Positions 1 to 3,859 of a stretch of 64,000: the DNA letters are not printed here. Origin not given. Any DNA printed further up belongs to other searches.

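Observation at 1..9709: Dynein heavy chain with about 2.8 kaa of ORF upstream of the linker motif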

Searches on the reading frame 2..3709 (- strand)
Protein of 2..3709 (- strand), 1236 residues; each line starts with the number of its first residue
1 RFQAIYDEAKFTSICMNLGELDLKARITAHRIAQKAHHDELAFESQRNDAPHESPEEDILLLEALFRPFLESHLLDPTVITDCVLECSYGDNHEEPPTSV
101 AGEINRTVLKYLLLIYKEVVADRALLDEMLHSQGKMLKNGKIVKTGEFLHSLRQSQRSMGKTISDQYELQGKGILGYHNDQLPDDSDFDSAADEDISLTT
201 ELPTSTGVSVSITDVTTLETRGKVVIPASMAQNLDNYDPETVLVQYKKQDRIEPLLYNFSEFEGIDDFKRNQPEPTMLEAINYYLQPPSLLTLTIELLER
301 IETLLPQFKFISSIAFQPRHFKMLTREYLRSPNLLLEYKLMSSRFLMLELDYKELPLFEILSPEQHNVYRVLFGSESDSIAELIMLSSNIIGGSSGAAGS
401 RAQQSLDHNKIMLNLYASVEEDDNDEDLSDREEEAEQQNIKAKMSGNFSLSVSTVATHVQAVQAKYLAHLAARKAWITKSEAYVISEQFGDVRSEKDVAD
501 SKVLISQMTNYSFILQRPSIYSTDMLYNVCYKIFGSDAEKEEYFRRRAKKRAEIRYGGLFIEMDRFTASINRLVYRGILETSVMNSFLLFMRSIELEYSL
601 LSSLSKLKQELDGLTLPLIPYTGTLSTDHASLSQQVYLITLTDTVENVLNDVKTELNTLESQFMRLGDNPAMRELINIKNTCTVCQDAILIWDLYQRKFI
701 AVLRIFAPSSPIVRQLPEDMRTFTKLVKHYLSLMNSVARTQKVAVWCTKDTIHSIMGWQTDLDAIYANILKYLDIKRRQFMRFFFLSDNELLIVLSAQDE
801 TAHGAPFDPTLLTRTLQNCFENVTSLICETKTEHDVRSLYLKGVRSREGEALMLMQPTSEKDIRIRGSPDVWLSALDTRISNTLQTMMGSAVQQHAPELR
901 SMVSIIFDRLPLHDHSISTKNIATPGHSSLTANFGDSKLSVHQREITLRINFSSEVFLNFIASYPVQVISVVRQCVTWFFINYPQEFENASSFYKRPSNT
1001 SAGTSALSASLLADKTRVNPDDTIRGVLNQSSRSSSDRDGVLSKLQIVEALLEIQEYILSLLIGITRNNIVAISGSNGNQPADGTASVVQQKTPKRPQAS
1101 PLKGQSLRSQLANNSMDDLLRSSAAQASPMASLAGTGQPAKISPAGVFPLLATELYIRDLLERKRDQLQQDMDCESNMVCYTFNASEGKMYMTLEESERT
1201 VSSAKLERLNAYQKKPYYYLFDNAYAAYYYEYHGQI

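Call 6: search_protein_families(library=pfam, proteins=[window:2-3709:-], max_evalue=10)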
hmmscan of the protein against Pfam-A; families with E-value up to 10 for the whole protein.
window:2-3709:- (1236 aa): 1 family
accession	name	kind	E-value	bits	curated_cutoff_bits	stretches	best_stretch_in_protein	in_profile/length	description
PF08393.18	DHC_N2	-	4.5e-35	121.7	31.9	1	596-889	141-401/403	Dynein heavy chain, N-terminal region 2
